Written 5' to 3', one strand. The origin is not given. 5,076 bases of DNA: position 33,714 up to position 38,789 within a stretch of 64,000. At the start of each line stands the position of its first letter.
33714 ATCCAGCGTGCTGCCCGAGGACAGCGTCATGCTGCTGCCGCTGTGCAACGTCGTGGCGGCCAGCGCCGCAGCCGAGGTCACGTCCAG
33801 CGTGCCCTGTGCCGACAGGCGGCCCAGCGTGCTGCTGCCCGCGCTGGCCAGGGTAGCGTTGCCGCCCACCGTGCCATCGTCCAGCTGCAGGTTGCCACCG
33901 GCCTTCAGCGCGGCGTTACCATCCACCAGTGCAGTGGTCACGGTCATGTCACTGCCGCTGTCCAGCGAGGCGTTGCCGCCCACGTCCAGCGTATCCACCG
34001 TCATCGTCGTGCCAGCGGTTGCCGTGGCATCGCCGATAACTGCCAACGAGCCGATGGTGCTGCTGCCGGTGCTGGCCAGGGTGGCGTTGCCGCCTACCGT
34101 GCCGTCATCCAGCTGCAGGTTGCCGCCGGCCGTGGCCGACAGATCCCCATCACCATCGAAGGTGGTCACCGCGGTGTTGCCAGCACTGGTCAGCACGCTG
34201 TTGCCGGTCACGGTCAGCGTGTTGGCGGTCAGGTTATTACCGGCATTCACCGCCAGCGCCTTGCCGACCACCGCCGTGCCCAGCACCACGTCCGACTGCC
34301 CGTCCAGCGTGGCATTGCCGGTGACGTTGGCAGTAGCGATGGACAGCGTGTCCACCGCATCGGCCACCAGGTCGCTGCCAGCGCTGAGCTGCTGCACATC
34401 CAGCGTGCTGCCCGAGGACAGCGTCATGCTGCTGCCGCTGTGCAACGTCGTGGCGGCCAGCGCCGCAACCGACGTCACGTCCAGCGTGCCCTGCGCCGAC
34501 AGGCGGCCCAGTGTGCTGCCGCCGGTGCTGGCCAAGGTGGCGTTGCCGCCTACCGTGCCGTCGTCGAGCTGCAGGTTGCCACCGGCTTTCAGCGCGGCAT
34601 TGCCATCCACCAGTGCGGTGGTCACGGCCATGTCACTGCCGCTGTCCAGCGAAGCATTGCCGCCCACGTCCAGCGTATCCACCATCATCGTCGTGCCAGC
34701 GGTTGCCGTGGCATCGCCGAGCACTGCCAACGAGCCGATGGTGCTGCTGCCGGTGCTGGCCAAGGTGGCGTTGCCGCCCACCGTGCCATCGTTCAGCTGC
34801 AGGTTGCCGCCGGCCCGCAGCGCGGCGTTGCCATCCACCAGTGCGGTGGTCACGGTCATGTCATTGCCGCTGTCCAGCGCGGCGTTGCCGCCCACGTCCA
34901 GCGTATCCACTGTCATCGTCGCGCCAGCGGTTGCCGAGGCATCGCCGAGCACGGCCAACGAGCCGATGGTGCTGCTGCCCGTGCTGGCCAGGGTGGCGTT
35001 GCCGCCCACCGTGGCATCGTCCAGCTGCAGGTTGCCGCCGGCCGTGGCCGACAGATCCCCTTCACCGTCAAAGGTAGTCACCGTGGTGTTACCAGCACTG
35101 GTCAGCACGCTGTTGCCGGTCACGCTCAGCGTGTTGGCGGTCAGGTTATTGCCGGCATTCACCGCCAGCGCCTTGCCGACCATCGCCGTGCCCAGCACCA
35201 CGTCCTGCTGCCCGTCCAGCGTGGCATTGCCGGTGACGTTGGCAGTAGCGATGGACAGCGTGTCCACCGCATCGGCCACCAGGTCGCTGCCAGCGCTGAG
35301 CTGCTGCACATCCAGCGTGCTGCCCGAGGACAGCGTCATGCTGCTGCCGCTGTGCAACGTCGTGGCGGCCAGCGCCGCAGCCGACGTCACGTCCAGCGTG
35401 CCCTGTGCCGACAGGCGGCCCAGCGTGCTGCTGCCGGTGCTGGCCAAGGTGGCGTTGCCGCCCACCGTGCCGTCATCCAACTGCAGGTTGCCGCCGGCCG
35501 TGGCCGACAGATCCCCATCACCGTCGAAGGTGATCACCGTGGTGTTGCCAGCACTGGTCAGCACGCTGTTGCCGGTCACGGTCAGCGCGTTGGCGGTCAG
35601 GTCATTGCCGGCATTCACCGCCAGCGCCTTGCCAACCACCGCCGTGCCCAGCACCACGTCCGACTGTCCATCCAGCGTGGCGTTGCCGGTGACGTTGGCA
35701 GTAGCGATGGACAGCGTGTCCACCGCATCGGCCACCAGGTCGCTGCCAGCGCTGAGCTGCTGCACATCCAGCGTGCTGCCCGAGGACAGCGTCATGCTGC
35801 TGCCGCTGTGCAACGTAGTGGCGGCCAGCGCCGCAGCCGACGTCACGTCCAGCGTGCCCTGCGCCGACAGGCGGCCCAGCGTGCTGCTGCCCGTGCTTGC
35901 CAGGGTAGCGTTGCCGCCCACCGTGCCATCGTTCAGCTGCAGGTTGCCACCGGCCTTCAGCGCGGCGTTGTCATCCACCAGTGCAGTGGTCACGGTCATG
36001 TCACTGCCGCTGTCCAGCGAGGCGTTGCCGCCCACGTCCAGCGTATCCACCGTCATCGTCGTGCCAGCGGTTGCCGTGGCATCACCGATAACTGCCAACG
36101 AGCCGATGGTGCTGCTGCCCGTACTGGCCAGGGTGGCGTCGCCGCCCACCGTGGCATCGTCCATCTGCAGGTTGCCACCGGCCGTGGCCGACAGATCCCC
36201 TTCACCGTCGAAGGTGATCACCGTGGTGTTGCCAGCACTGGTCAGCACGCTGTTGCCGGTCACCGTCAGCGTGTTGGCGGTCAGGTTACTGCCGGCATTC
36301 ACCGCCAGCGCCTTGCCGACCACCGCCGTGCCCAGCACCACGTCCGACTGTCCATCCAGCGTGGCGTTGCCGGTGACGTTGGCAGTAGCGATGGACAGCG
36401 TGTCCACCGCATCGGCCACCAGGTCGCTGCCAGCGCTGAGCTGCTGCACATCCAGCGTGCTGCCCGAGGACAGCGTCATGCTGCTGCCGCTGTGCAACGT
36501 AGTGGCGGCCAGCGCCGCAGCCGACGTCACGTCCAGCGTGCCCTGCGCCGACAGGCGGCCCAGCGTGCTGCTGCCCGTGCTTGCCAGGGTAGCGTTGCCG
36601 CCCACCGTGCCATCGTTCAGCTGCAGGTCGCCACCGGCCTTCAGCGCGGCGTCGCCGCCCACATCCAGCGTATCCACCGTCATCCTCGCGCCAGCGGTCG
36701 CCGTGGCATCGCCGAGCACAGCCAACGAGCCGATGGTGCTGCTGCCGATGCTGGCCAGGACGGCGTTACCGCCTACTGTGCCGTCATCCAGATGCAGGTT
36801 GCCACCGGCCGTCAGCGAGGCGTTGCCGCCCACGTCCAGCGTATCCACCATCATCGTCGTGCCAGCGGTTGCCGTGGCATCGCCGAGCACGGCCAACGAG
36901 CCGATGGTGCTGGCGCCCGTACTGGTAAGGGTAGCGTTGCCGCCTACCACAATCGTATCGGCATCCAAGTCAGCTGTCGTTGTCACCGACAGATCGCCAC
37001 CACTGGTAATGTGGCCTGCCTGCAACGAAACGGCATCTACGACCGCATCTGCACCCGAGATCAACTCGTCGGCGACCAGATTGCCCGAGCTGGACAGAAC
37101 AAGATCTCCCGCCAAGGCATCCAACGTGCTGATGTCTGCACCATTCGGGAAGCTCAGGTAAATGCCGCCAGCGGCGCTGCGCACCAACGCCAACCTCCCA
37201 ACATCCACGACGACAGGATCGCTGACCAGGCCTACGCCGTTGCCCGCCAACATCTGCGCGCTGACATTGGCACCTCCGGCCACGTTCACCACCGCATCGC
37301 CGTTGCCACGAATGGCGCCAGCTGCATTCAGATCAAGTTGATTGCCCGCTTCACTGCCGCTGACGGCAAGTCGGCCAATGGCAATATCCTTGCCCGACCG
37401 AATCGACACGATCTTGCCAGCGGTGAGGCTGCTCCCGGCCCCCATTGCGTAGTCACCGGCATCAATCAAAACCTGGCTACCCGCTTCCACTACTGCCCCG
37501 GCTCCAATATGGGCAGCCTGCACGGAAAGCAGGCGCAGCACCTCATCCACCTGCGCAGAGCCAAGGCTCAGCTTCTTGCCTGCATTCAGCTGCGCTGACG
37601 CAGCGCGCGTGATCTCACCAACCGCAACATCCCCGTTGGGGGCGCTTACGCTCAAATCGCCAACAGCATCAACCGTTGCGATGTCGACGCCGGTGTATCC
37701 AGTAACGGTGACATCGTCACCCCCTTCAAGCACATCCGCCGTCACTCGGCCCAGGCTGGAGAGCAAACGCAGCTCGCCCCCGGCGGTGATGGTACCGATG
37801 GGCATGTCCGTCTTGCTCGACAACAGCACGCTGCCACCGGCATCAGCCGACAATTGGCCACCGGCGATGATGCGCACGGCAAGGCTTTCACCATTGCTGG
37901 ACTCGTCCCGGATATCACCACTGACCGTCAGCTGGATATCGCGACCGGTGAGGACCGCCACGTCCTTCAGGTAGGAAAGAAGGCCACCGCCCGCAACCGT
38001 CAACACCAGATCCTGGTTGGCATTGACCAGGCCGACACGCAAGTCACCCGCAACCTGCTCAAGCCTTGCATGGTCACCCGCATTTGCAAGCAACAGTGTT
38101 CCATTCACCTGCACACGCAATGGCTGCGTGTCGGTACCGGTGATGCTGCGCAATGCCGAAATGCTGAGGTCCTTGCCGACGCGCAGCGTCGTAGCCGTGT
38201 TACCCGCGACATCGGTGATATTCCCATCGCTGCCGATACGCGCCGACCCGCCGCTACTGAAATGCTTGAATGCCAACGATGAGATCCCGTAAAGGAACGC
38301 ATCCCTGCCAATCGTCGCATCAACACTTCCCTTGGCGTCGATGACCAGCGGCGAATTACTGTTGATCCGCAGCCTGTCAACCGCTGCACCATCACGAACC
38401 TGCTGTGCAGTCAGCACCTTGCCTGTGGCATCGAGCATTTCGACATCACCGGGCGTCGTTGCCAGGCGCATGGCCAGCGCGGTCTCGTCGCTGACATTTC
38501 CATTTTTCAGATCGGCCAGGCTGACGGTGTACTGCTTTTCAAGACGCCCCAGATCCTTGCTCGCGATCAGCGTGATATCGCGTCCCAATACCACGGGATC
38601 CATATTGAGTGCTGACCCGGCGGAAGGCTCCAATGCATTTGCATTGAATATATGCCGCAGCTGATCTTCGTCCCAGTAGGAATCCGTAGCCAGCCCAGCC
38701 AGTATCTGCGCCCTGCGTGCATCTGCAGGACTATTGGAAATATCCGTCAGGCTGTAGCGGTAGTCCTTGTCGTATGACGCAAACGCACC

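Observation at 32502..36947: Mosaic array of near-identical cassettes whose sizes are exact multiples of a 19-residue coil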

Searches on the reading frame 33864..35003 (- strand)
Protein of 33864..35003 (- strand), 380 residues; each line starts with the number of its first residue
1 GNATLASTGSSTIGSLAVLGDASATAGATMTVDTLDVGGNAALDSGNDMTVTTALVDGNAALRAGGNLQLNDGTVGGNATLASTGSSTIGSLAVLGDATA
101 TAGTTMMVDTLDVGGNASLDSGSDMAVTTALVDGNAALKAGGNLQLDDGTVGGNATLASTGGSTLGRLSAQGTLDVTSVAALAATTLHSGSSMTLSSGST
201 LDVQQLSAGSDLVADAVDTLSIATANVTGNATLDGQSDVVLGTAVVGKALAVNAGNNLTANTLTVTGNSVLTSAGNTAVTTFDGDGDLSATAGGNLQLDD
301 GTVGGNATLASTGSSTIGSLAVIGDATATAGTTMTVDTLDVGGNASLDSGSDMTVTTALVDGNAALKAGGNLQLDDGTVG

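Call 43: predict_structure(protein=window:33864-35003:-)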
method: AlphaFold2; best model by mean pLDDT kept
length: 380 residues; sequences in the alignment: 1
mean_pLDDT: 75.8   pTM: 0.57
mean pLDDT of the five models: 75.8, 75.5, 69.0, 48.9, 40.6
residues with pLDDT >= 90: 1; 70-90: 289; 50-70: 87; < 50: 3
segments of 3 or more residues with pLDDT < 50: 178-180
pLDDT, mean of each block of 10 residues (from residue 1): 80 85 79 87 85 86 85 83 84 77 76 82 84 78 81 72 70 53 58 58 62 62 70 65 67 69 76 77 74 78 74 79 74 80 80 85 82 83
secondary structure, 60 per line:
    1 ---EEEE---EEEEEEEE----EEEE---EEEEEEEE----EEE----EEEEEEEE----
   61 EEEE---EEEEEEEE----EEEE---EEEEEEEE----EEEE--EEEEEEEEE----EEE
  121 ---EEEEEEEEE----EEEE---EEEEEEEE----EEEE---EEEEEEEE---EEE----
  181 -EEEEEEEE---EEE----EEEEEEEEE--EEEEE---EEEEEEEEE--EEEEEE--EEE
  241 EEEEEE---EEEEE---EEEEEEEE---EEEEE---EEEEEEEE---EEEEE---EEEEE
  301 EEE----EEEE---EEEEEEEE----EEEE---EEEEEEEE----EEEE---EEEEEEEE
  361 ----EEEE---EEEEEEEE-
elements in order: E4-7 E11-18 E23-26 E30-37 E42-44 E49-56 E61-64 E68-75 E80-83 E87-94 E99-102 E105-113 E118-120 E124-132 E137-140 E144-151 E156-159 E163-170 E174-176 E182-189 E193-195 E200-208 E211-215 E219-227 E230-235 E238-246 E250-254 E258-265 E269-273 E277-284 E288-292 E296-303 E308-311 E315-322 E327-330 E334-341 E346-349 E353-360 E365-368 E372-379
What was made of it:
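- The single-sequence B-B-A-B model has pLDDT 76 and the same period (call 43).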

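Call 48: fold_search(model_id=the predicted structure, library=pdb)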
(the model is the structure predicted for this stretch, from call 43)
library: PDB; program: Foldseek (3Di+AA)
matches with E <= 10: 28; with E <= 0.001: 0
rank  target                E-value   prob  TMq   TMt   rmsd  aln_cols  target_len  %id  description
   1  6n2b_B                5.4e-01  0.06  0.14  0.14  32.0       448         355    9  The Crystal Structure of Caldicellulosiruptor kristjanssonii Tapirin C-terminal domain (released 2018-12-19)
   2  2odl                  5.7e-01  0.07  0.18  0.19  16.3       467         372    9  Crystal structure of the HMW1 secretion domain from Haemophilus influenzae (released 2007-08-21)
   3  6p5t_A                8.4e-01  0.05  0.17  0.10  18.6       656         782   13  Surface-layer (S-layer) RsaA protein from Caulobacter crescentus bound to strontium and iodide (released 2020-01-15)
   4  6n2b_A                8.4e-01  0.04  0.12  0.13  32.3       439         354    9  The Crystal Structure of Caldicellulosiruptor kristjanssonii Tapirin C-terminal domain (released 2018-12-19)
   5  6p5t_B                8.8e-01  0.05  0.17  0.11  18.9       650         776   14  Surface-layer (S-layer) RsaA protein from Caulobacter crescentus bound to strontium and iodide (released 2020-01-15)
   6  6p5t_C                1.0e+00  0.05  0.18  0.11  19.2       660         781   13  Surface-layer (S-layer) RsaA protein from Caulobacter crescentus bound to strontium and iodide (released 2020-01-15)
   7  3p4g_D                1.4e+00  0.03  0.14  0.15  16.6       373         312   16  X-ray crystal structure of a hyperactive, Ca2+-dependent, beta-helical antifreeze protein from an Antarctic bacterium (released 2011-04-27)
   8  3p4g_A                1.5e+00  0.05  0.16  0.19  14.7       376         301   16  X-ray crystal structure of a hyperactive, Ca2+-dependent, beta-helical antifreeze protein from an Antarctic bacterium (released 2011-04-27)
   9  3h09_B                1.6e+00  0.07  0.25  0.13  14.3       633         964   11  The structure of Haemophilus influenzae IgA1 protease (released 2009-04-21)
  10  6p5t_D                1.8e+00  0.03  0.16  0.09  18.8       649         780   14  Surface-layer (S-layer) RsaA protein from Caulobacter crescentus bound to strontium and iodide (released 2020-01-15)
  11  3p4g_B                2.1e+00  0.05  0.18  0.21  15.7       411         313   16  X-ray crystal structure of a hyperactive, Ca2+-dependent, beta-helical antifreeze protein from an Antarctic bacterium (released 2011-04-27)
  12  3h09_A                2.2e+00  0.05  0.23  0.13  14.8       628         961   12  The structure of Haemophilus influenzae IgA1 protease (released 2009-04-21)
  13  9kb9_A                2.4e+00  0.03  0.19  0.12  14.7       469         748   11  Cryo-EM structure of LGR4-RSPO2-ZNRF3 complex (2:2:2) (released 2025-10-15)
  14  2qv3                  3.0e+00  0.04  0.21  0.18  13.9       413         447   14  Crystal Structure of the Helicobacter pylori Vacuolating Toxin p55 Domain (released 2007-10-23)
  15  8c50_A                3.1e+00  0.02  0.16  0.16  14.9       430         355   12  Pontibacter korlensis curli subunit CsgA (released 2023-06-28)
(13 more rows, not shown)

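Call 58: search_protein_families(library=pfam, proteins=[window:34092-35003:-], max_evalue=0.1)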
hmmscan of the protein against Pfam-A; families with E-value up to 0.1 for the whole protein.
window:34092-35003:- (304 aa): 2 families
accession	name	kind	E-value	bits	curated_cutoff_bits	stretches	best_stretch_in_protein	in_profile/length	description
PF12541.14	DUF3737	-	0.00011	22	23.9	1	33-153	64-185/275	Protein of unknown function (DUF3737)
PF18886.6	DUF5649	-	0.00069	20.3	25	1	228-280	1-53/68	Repeats of unknown function (DUF5649)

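Call 67: search_solved_structures(query=window:34092-35003:-, max_evalue=1)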
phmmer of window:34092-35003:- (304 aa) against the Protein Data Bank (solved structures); distinct sequences matched with E-value up to 1: 3.
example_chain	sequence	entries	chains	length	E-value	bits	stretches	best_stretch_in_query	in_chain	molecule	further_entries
8rja_C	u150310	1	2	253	0.0037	20.3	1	88-221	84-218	formylmethanofuran dehydrogenase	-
9sfi_R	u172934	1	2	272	0.0097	18.9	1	87-198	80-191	Tungsten-containing formylmethanofuran dehydrogenase 2 subunit C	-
9sw6_K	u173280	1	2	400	0.65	12.9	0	14-140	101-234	Molybdenum-containing formylmethanofuran dehydrogenase 1 subunit C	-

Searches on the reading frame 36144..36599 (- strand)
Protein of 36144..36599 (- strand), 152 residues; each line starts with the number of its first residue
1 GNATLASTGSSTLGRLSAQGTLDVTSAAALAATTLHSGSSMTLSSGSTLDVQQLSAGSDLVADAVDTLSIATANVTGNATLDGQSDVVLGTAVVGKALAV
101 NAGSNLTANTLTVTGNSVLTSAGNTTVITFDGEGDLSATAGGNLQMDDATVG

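Call 90: search_protein_representatives(alignment_id=A3)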
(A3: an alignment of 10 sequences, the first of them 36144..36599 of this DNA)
Query: 10 sequences, 565 profile positions. Proteins with E-value up to 0.001 (for the whole library): 169; up to 1e-10: 95; up to 1e-30: 21. The best 150 are listed.
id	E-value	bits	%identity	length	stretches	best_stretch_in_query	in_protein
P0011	0.0e+00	1068.2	-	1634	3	1-565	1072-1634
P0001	6.3e-230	780.9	-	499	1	66-565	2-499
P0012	1.5e-217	740.0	-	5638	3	1-565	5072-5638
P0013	6.4e-208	708.3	-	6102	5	2-565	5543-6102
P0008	3.2e-178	610.2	-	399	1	165-565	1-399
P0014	2.5e-111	389.4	-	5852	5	254-564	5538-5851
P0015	8.9e-106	371.1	-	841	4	197-564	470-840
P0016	6.7e-91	321.9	-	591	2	89-564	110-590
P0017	3.1e-85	303.2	-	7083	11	2-533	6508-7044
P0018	1.5e-68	248.2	-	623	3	194-561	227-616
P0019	1.7e-67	244.7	-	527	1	66-564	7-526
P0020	2.1e-65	237.8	-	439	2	315-564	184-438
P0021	1.8e-56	208.3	-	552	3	312-532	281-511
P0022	1.5e-52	195.3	-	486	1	88-536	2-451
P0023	3.0e-52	194.3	-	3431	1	61-533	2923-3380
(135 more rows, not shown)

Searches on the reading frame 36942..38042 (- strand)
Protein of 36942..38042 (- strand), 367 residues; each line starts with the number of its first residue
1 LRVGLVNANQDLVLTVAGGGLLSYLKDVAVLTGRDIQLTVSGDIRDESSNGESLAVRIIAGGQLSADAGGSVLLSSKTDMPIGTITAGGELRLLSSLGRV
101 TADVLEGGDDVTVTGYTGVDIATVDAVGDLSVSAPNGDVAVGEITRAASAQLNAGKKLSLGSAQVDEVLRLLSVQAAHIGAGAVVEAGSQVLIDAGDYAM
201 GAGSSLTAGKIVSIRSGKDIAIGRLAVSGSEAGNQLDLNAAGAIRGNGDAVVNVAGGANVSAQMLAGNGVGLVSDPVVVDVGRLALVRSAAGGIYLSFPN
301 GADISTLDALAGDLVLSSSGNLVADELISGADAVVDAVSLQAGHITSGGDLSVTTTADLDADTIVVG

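Call 73: find_related_loci(query=window:36942-38042:-, collection=metagenome_contigs, flank=8000)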
Query window:36942-38042:- (367 aa) in metagenome_contigs; peptide patterns used: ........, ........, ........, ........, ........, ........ (x = any residue, [..] = any of these).
391 stretches matched a pattern, but none encodes a relative of the query by tblastn (E <= 1e-3).

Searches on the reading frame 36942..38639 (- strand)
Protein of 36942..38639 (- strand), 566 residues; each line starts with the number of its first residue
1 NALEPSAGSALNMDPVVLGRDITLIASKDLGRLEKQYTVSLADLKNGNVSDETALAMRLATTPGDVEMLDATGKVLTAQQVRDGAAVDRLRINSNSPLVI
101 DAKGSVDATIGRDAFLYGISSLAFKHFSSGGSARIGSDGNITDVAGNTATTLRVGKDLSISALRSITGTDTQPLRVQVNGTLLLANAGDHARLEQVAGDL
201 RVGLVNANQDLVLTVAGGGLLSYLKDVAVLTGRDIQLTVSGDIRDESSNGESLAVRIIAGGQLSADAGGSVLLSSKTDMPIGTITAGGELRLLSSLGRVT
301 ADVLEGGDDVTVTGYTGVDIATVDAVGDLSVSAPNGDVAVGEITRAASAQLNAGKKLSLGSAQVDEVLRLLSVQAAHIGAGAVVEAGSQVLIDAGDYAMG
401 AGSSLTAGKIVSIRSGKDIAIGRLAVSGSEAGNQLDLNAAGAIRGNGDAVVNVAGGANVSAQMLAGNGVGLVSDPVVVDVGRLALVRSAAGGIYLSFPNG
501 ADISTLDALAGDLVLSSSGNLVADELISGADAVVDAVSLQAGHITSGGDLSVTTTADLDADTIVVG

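Call 58: search_protein_families(library=pfam, proteins=[window:36942-38639:-], max_evalue=0.1)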
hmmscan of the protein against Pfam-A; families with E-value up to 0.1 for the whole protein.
window:36942-38639:- (566 aa): 0 families

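Call 70: find_homologous_proteins(query=window:36942-38342:-, max_evalue=1e-20)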
Query window:36942-38342:-: 8000 candidates shared short words with the query, none scored E <= 1e-20.
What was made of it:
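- Tried and rejected: find_homologous_proteins with the unique pre-array flank returned nothing, probably because the candidate list was saturated by low-complexity words (call 70).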
